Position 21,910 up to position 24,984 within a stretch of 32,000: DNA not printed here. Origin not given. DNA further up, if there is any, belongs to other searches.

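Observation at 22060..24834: TorD/DmsD-like maturation chaperone covalently fused to the N-terminus of a signal-less molybdopterin oxidoreductase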

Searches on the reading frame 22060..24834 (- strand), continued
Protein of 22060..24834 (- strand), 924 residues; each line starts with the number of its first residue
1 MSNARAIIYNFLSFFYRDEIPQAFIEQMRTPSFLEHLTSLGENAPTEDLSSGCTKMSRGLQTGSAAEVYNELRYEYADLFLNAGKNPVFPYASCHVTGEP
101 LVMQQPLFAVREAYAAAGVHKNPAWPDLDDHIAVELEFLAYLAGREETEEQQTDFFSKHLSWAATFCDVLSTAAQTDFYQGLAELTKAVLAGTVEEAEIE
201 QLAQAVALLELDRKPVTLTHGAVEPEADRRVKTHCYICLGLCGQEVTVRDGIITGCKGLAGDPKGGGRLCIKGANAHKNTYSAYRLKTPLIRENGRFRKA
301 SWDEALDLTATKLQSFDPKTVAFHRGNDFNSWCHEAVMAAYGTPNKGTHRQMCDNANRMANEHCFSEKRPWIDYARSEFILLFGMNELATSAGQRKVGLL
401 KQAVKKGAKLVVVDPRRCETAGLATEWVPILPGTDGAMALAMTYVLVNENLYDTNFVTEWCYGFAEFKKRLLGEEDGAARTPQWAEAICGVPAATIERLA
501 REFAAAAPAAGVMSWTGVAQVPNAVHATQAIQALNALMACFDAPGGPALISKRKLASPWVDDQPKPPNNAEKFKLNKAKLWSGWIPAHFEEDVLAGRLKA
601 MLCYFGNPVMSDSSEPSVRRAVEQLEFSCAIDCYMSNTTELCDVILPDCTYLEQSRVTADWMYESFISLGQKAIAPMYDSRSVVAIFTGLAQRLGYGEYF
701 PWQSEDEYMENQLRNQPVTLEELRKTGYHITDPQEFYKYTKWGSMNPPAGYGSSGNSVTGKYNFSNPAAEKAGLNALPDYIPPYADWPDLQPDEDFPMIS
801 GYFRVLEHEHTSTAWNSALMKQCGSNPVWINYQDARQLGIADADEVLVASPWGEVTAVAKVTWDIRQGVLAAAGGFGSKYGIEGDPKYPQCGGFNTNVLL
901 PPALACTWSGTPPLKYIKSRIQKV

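Call 51: search_protein_families(library=pfam, proteins=[L034:1968-4415:+, L034:4405-5373:+, L034:5380-6804:+, L034:7415-7903:+, L034:14550-16238:+, L034:16335-16940:+, L075:3540-4931:-, L075:6442-6948:-, L075:6955-7530:-, L075:7617-9323:-], max_evalue=0.01)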
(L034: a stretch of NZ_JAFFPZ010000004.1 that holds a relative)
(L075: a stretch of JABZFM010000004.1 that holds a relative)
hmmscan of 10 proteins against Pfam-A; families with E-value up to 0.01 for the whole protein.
L034:1968-4415:+ (815 aa): 2 families
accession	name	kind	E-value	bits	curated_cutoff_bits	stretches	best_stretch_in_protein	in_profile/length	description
PF01326.24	PPDK_N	-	3.1e-67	227.7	27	2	127-346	2-226/328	Pyruvate phosphate dikinase, AMP/ATP-binding domain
PF00391.29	PEP-utilizers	-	1.6e-09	37.7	23.1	1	452-514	4-66/72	PEP-utilising enzyme, mobile domain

L034:4405-5373:+ (322 aa): 7 families
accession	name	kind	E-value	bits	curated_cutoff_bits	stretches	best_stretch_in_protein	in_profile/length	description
PF22785.1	Tc-R-P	-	1.1e-17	65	27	1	31-121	14-105/106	Polymorphic toxin system, DSP-PTPase phosphatase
PF22784.1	PTP-SAK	-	2.3e-15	57.4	27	1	19-150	10-139/153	Swiss Army Knife protein, DSP-PTPase phosphatase domain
PF00782.25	DSPc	-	1.3e-10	41.7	33.5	1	33-151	11-131/133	Dual specificity phosphatase, catalytic domain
PF22741.1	PTP-NADK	-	5e-07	29.7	27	1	39-126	47-140/163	DSP-PTPase phosphatase fused to NAD+ Kinase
PF14566.11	PTPlike_phytase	-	7.6e-05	23.3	27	1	60-118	99-156/158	Inositol hexakisphosphate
PF00102.32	Y_phosphatase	-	0.00015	21.9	20.9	1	72-118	144-192/234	Protein-tyrosine phosphatase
PF05706.17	CDKN3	-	0.0002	21.5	20.7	1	53-118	91-156/168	Cyclin-dependent kinase inhibitor 3 (CDKN3)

L034:5380-6804:+ (474 aa): 10 families
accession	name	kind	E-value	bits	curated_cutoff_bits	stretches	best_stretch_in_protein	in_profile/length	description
PF00158.32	Sigma54_activat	-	7.4e-67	224.7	20.2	1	149-314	2-167/168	Sigma-54 interaction domain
PF00072.30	Response_reg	-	1.1e-28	100.1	30.2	1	10-119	2-110/111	Response regulator receiver domain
PF25601.1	AAA_lid_14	-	3.3e-20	72.1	27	1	321-402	2-81/87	AAA+ ATPase lid domain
PF14532.12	Sigma54_activ_2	-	3.5e-17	63.4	25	1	149-319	1-138/138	Sigma-54 interaction domain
PF07728.20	AAA_5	-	4.1e-07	30.5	22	1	172-290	2-123/139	AAA domain (dynein-related subfamily)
PF07724.20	AAA_2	-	9.1e-05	23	27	1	170-281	4-115/166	AAA domain (Cdc48 subfamily)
PF07726.17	AAA_3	-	0.00022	21.6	27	1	172-289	2-111/131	ATPase family associated with various cellular activities (AAA)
PF02954.25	HTH_8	-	0.00044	20.4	22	1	432-465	9-42/42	Bacterial regulatory protein, Fis family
PF13191.12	AAA_16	-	0.0022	19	32.6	1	147-233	1-94/167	AAA ATPase domain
PF13551.12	HTH_29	-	0.0063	17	28.1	0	434-466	6-37/64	Winged helix-turn helix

L034:7415-7903:+ (162 aa): 0 families

L034:14550-16238:+ (562 aa): 1 family
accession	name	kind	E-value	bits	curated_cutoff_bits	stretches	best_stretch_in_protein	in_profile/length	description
PF01925.25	TauE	-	1.7e-27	97.1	32.6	1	261-553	1-236/237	Sulfite exporter TauE/SafE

L034:16335-16940:+ (201 aa): 0 families

L075:3540-4931:- (463 aa): 9 families
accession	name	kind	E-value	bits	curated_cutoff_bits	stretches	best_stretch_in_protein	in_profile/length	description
PF00158.32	Sigma54_activat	-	8.7e-65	217.9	20.2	1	144-311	1-168/168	Sigma-54 interaction domain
PF00072.30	Response_reg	-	6.7e-33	113.6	30.2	1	5-115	1-110/111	Response regulator receiver domain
PF25601.1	AAA_lid_14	-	3.1e-19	69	27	1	316-389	1-74/87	AAA+ ATPase lid domain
PF14532.12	Sigma54_activ_2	-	3.5e-17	63.4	25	1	145-315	1-138/138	Sigma-54 interaction domain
PF07728.20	AAA_5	-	5e-06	27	22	1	168-304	2-138/139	AAA domain (dynein-related subfamily)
PF00004.35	AAA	-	3.4e-05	24.7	21.2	1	168-286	1-110/131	ATPase family associated with various cellular activities (AAA)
PF07724.20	AAA_2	-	4.1e-05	24.1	27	1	167-295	5-134/166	AAA domain (Cdc48 subfamily)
PF01078.27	Mg_chelatase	-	0.00077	19.4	20.3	0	154-188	11-45/207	Magnesium chelatase, subunit ChlI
PF13191.12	AAA_16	-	0.0052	17.7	32.6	0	144-204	2-63/167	AAA ATPase domain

L075:6442-6948:- (168 aa): 0 families

L075:6955-7530:- (191 aa): 0 families

L075:7617-9323:- (568 aa): 1 family
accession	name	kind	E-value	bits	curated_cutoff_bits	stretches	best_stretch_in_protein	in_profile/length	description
PF01925.25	TauE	-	3.5e-31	109.1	32.6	1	269-559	2-235/237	Sulfite exporter TauE/SafE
